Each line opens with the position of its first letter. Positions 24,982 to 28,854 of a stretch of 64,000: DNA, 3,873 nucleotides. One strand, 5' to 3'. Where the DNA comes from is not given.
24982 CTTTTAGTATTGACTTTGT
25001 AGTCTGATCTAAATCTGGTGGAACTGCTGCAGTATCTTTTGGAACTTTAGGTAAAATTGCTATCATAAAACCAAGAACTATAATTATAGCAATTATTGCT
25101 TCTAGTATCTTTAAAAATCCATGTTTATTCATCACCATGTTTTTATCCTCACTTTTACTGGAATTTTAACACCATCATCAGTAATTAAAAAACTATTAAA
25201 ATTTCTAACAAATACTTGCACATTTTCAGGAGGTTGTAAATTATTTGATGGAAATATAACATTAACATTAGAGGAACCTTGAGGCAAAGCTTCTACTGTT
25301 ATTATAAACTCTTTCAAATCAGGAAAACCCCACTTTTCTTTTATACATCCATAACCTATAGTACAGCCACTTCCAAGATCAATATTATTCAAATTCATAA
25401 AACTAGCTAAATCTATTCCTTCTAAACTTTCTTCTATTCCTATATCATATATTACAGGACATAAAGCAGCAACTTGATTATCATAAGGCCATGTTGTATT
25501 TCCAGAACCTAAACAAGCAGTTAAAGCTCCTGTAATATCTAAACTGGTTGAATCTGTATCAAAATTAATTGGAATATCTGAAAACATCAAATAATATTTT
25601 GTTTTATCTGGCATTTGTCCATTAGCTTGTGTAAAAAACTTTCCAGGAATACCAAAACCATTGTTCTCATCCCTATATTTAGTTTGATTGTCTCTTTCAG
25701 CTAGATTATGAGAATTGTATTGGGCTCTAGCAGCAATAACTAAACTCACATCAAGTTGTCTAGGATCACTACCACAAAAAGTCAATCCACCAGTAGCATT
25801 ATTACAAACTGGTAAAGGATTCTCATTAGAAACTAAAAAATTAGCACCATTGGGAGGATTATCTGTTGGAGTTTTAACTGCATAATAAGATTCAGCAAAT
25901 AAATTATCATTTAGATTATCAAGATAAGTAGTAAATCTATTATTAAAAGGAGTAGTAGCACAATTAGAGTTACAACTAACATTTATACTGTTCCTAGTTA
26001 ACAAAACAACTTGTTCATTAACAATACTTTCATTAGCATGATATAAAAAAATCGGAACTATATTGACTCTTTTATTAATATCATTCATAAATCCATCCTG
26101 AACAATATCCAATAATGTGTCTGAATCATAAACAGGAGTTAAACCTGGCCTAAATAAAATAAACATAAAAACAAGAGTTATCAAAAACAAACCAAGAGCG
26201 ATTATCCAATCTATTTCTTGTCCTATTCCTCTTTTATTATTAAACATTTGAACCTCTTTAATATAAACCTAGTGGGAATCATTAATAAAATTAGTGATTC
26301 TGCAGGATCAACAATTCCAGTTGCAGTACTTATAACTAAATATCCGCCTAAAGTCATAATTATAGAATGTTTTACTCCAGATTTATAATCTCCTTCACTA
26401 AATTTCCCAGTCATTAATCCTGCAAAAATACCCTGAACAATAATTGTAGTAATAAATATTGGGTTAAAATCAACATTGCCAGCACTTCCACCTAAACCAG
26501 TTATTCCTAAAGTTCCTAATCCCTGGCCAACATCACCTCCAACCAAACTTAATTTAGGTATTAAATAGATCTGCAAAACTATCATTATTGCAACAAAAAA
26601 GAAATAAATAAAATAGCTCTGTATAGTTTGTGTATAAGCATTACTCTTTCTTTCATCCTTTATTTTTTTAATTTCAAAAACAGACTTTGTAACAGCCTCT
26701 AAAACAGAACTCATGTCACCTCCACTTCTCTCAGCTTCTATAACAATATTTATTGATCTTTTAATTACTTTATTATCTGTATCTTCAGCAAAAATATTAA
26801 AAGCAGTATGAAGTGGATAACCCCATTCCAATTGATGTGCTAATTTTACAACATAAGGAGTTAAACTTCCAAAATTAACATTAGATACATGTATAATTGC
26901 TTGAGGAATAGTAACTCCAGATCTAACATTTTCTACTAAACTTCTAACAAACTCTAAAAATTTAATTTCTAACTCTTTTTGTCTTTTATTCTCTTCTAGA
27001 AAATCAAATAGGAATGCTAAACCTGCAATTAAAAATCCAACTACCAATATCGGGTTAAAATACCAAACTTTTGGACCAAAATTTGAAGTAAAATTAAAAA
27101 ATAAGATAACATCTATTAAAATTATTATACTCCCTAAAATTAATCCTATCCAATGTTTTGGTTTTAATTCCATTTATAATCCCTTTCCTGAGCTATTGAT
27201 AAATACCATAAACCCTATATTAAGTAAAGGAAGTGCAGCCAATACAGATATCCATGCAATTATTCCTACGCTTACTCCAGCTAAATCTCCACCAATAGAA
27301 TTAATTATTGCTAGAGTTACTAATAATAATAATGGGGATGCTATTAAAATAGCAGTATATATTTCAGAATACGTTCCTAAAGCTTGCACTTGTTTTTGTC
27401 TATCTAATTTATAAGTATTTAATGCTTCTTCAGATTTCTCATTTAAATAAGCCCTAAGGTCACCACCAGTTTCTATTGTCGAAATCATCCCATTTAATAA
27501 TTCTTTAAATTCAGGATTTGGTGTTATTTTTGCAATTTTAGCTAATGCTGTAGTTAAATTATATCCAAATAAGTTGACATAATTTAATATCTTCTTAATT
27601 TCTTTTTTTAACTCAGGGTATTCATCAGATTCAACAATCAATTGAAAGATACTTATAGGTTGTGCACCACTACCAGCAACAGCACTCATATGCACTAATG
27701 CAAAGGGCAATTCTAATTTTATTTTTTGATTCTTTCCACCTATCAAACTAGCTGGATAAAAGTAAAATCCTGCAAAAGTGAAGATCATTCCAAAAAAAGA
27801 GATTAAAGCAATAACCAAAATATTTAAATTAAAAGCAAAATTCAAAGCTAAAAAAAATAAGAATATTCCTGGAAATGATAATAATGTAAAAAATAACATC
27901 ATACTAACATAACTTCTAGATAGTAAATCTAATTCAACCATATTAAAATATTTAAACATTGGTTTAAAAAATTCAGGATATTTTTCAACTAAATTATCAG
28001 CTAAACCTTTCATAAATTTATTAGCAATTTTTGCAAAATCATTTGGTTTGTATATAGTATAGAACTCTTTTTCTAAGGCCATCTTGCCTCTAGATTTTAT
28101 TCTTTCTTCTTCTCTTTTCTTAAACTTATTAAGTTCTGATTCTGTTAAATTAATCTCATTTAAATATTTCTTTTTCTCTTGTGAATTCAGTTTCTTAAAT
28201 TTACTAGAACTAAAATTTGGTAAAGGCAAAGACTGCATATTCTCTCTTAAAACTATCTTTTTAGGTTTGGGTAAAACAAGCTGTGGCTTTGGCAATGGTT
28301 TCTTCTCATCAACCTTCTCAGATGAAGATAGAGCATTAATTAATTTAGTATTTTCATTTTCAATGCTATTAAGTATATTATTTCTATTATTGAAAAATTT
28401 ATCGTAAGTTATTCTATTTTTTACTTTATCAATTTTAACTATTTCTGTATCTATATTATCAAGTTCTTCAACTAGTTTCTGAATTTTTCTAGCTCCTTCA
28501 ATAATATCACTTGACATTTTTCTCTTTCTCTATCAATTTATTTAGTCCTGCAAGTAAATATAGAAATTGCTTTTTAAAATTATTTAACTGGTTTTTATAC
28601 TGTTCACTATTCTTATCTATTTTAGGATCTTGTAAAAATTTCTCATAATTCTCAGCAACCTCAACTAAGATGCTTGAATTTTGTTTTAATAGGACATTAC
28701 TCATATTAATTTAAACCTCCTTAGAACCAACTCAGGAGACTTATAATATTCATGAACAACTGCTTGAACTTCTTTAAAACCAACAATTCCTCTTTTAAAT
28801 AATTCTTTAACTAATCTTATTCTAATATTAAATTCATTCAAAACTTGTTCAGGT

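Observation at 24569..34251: Twelve-gene type IV pilus-like operon that fits no named archaeal filament system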

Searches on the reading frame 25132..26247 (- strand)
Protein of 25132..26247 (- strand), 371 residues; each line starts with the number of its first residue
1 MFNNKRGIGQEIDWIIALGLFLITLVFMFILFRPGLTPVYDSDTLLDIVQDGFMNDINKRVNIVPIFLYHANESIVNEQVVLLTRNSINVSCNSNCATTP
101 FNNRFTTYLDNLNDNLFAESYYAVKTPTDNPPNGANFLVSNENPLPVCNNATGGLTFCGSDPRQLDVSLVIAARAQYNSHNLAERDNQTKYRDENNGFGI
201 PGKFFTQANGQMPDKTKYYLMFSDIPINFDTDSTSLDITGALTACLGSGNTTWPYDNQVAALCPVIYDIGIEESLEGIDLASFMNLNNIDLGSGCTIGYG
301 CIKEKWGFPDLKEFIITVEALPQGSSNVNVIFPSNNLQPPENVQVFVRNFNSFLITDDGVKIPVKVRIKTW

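Call 4: search_protein_families(library=pfam, proteins=[window:25132-26247:-], max_evalue=0.1)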
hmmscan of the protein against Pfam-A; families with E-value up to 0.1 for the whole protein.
window:25132-26247:- (371 aa): 0 families

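Call 24: search_protein_families(library=ncbifam, proteins=[window:25132-26247:-], max_evalue=0.1)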
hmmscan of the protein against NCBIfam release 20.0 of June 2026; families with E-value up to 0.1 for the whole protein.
window:25132-26247:- (371 aa): 0 families

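Call 41: find_homologous_proteins(query=window:25132-26247:-, max_evalue=0.001)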
Query window:25132-26247:- (371 aa): 4 proteins with E <= 0.001 among 1847 candidates.
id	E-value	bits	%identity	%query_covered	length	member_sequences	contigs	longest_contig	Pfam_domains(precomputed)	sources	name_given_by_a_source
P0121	3.4e-251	851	100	100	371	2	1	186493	-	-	-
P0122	3.8e-80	288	42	99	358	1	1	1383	-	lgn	-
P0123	3.2e-71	259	43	90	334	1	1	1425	-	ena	-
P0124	1.6e-38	151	41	43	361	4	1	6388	-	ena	-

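Call 43: find_homologous_proteins(query=A2, max_evalue=0.001)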
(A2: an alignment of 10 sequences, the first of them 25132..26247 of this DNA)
Query A2 (10 sequences) (371 aa, profile of the alignment): 6 proteins with E <= 0.001 among 8000 candidates.
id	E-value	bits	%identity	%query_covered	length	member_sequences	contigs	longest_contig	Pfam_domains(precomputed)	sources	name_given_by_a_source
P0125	2.2e-130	454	29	99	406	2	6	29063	-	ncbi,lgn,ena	ncbi:MAG: hypothetical protein AABX19_03320 [Nanoarchaeota archaeon]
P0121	3.4e-130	453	100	100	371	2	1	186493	-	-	-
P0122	8.4e-130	452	42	99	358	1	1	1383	-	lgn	-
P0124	1.0e-117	412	41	43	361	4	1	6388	-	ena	-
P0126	1.8e-111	391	24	99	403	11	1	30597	-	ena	-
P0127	2.7e-100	355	39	100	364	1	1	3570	-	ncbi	-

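Call 55: predict_structure(alignment_id=A3)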
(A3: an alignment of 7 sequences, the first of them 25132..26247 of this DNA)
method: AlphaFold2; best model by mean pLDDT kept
length: 371 residues; sequences in the alignment: 7
mean_pLDDT: 57.4   pTM: 0.52
mean pLDDT of the five models: 57.4, 52.9, 49.4, 44.8, 33.4
residues with pLDDT >= 90: 26; 70-90: 87; 50-70: 94; < 50: 164
segments of 3 or more residues with pLDDT < 50: 1-8, 33-38, 76-80, 83-203, 205-208, 210-213, 228-242
pLDDT, mean of each block of 10 residues (from residue 1): 46 79 80 49 89 85 68 55 47 41 46 42 33 25 27 33 27 28 23 35 46 55 55 34 54 63 66 75 77 72 88 88 64 82 88 70 84 90
secondary structure, 60 per line:
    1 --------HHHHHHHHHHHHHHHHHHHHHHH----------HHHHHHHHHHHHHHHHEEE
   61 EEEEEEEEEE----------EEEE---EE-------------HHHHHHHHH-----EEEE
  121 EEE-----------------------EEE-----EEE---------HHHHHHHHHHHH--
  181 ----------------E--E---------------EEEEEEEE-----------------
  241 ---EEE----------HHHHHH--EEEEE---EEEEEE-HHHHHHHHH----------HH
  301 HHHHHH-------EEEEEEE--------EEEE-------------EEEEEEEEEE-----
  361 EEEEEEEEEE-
elements in order: H9-31 H42-57 E58-70 E81-84 H103-111 E117-123 E147-149 E155-157 H167-178 E216-223 E244-246 H257-262 E265-269 E273-278 H280-288 H299-306 E314-320 E329-332 E346-355 E361-370

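Call 61: search_protein_families(library=pfam, alignment_id=A2, max_evalue=1)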
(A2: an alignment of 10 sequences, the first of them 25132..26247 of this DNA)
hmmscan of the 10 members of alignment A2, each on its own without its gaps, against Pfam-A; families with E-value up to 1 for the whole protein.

A. member 1, window:25132-26247:- (371 aa): 1 family
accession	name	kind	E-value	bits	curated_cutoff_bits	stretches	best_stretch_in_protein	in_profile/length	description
PF23958.1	DUF7287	-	0.17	12.9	27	1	11-42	7-37/157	Family of unknown function (DUF7287)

B. families by the number of members that match (of 10 scanned): 2 families
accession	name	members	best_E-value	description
PF23958.1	DUF7287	7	0.0007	Family of unknown function (DUF7287)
PF21430.3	DTP-pb9_B-dom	1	0.069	Distal tail protein pb9, B domain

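Call 62: fold_search(model_id=the predicted structure, library=pdb)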
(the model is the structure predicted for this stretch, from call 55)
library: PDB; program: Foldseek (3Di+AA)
matches with E <= 10: 242; with E <= 0.001: 0
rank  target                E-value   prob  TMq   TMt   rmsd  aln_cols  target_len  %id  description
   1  8jv5_A                8.4e-01  0.01  0.09  0.10  27.2       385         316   10  Cryo-EM structure of the zebrafish P2X4 receptor in complex with BX430 (released 2023-10-18)
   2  8jv5_C                8.4e-01  0.01  0.09  0.10  27.2       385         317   10  Cryo-EM structure of the zebrafish P2X4 receptor in complex with BX430 (released 2023-10-18)
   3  6zu5_SD0              1.1e+00  0.13  0.12  0.19   6.5        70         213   17  Structure of the Paranosema locustae ribosome in complex with Lso2 (released 2020-11-04)
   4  9lx5_A                1.2e+00  0.01  0.07  0.07  25.2       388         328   10  Cryo-EM structure of the P2X1 receptor bound to ATP (released 2025-04-16)
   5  5mwc_D                1.6e+00  0.08  0.07  0.09  13.2        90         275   10  Crystal structure of the genetically-encoded green calcium indicator NTnC in its calcium bound state (released 2018-02-14)
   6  2ja5_A                1.7e+00  0.02  0.07  0.02  19.4       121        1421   16  CPD lesion containing RNA Polymerase II elongation complex A (released 2007-02-20)
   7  8re4_A                1.7e+00  0.01  0.11  0.12  20.9       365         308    6  Cryo-EM structure of bacterial RNA polymerase-sigma54 initial transcribing complex - 5nt pre-translocated complex (released 2024-01-17)
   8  9uwy_A                1.7e+00  0.01  0.07  0.07  30.4       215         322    9  Cryo-EM structure of the human P2X2 receptor in the ATP-bound desensitised state (released 2026-03-11)
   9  8jiw_BD               1.8e+00  0.10  0.12  0.19   8.5        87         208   13  Atomic structure of wheat ribosome reveals unique features of the plant ribosomes (released 2024-03-27)
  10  9eva_A                1.9e+00  0.01  0.09  0.06  21.9       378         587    9  3DFlex refinement of the CryoEM structure of DeCLIC nanodisc with 10mM calcium (released 2025-04-09)
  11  7z7p_B                2.0e+00  0.10  0.07  0.11  10.1        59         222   10  Structure of the fluorescent protein NeonCyan0.95 at pH 5.6 (released 2022-05-04)
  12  5ltp_E                2.0e+00  0.09  0.07  0.11  10.1        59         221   10  Structure of the Yellow-Green Fluorescent Protein mNeonGreen from Branchiostoma lanceolatum at the acidic pH 4.5 (released 2016-12-21)
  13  3j80_D                2.1e+00  0.10  0.12  0.18   9.3        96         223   10  CryoEM structure of 40S-eIF1-eIF1A preinitiation complex (released 2014-11-05)
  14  7zct_A                2.1e+00  0.09  0.07  0.12   8.8        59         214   14  Structure of the red fluorescent protein mScarlet3 at pH 7.5 (released 2023-04-05)
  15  8p2f_d                2.1e+00  0.08  0.12  0.18   7.1        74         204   18  Staphylococcus aureus 70S ribosome with elongation factor G locked with fusidic acid cyclopentane in post-translocatio (released 2024-05-01)
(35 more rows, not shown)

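Call 81: search_solved_structures(query=A2, max_evalue=10)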
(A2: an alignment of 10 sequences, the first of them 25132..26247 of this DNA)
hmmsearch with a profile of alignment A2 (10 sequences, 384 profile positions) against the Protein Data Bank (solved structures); distinct sequences matched with E-value up to 10: 0.

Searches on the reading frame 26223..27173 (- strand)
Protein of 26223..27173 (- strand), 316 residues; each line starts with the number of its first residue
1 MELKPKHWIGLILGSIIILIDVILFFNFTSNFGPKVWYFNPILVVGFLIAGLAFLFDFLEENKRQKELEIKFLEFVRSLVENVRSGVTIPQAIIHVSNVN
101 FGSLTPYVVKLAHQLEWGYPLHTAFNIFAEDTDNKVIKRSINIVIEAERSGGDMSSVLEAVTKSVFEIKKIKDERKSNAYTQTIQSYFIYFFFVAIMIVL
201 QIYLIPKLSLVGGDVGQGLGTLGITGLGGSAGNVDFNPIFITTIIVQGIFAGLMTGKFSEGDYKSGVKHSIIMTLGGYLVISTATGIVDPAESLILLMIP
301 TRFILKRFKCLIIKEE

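Call 3: search_protein_families(library=pfam, proteins=[window:26223-27173:-], max_evalue=0.1)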
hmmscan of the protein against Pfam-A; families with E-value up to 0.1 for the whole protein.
window:26223-27173:- (316 aa): 1 family
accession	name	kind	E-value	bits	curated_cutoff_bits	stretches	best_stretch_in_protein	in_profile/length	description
PF00482.28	T2SSF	-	3.9e-15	56.4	25.2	1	75-200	1-123/125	Type II secretion system (T2SS), protein F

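Call 24: search_protein_families(library=ncbifam, proteins=[window:26223-27173:-], max_evalue=0.1)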
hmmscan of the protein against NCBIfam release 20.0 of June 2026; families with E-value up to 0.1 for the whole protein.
window:26223-27173:- (316 aa): 6 families
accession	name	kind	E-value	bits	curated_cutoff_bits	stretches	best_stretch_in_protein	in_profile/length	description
NF004705.1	PRK06041.1-3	equivalog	6.8e-17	61.6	400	1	15-201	196-376/465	archaellar assembly protein ArlJ/FlaJ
NF004703.2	PRK06041.1-1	equivalog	4.2e-11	41.9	570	1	42-200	256-413/525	archaellar assembly protein ArlJ/FlaJ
NF004704.2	PRK06041.1-2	equivalog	1.7e-08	33.6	550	1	41-275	306-537/555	archaellar assembly protein ArlJ/FlaJ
NF046075.1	UpsF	equivalog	1.6e-05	23.9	400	1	44-202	285-432/484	membrane pilin protein UpsF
NF041012.2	T4P_ComGB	equivalog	0.00043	19.7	240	1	74-211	5-130/332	competence type IV pilus assembly protein ComGB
TIGR02120.1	GspF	equivalog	0.057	12.6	424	0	101-248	95-233/401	type II secretion system inner membrane protein GspF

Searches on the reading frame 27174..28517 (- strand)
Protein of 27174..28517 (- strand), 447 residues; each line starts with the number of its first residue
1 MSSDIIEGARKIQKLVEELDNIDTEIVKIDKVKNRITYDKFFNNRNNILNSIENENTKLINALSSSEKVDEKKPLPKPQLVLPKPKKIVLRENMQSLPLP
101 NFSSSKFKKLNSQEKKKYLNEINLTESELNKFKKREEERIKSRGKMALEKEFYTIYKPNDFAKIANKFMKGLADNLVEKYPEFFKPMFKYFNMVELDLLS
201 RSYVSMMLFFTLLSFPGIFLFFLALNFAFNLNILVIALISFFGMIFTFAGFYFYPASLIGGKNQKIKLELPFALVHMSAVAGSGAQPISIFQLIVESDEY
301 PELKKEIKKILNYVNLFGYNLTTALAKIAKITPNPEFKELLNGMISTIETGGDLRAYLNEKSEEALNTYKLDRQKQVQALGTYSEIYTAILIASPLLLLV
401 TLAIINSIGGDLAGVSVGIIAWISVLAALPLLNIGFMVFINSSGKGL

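Call 3: search_protein_families(library=pfam, proteins=[window:27174-28517:-], max_evalue=0.1)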
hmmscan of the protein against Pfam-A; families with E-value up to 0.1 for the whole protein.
window:27174-28517:- (447 aa): 2 families
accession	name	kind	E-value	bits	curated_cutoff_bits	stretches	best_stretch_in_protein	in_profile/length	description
PF00482.28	T2SSF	-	1.2e-16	61.2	25.2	1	276-400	4-123/125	Type II secretion system (T2SS), protein F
PF16477.11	DUF5054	-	0.048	14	37.6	1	81-192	123-237/291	Domain of unknown function (DUF5054)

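Call 24: search_protein_families(library=ncbifam, proteins=[window:27174-28517:-], max_evalue=0.1)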
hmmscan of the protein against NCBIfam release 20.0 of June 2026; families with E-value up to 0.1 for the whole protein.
window:27174-28517:- (447 aa): 6 families
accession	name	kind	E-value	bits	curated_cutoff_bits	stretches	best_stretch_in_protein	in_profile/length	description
NF004704.2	PRK06041.1-2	equivalog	2.1e-25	89.5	550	1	194-442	4-245/555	archaellar assembly protein ArlJ/FlaJ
NF004705.1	PRK06041.1-3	equivalog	3.1e-18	66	400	1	267-432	4-168/465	archaellar assembly protein ArlJ/FlaJ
NF046075.1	UpsF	equivalog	2.7e-14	52.8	400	1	219-421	35-227/484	membrane pilin protein UpsF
NF004703.2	PRK06041.1-1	equivalog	7.4e-14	51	570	1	262-405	32-177/525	archaellar assembly protein ArlJ/FlaJ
NF053673.1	bindosome_BasF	exception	4.9e-13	48.5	1300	1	223-406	155-340/656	bindosome assembly system membrane anchoring protein BasF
TIGR02120.1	GspF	equivalog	0.049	12.8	424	1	291-401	86-184/401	type II secretion system inner membrane protein GspF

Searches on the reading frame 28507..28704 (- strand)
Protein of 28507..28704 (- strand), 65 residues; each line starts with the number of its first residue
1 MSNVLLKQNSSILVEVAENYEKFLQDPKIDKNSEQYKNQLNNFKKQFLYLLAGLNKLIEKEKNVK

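Call 3: search_protein_families(library=pfam, proteins=[window:28507-28704:-], max_evalue=0.1)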
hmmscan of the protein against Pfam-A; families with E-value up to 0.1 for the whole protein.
window:28507-28704:- (65 aa): 0 families

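Call 72: search_protein_families(library=ncbifam, proteins=[window:28507-28704:-], max_evalue=0.05)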
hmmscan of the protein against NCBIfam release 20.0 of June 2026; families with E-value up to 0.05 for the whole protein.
window:28507-28704:- (65 aa): 0 families
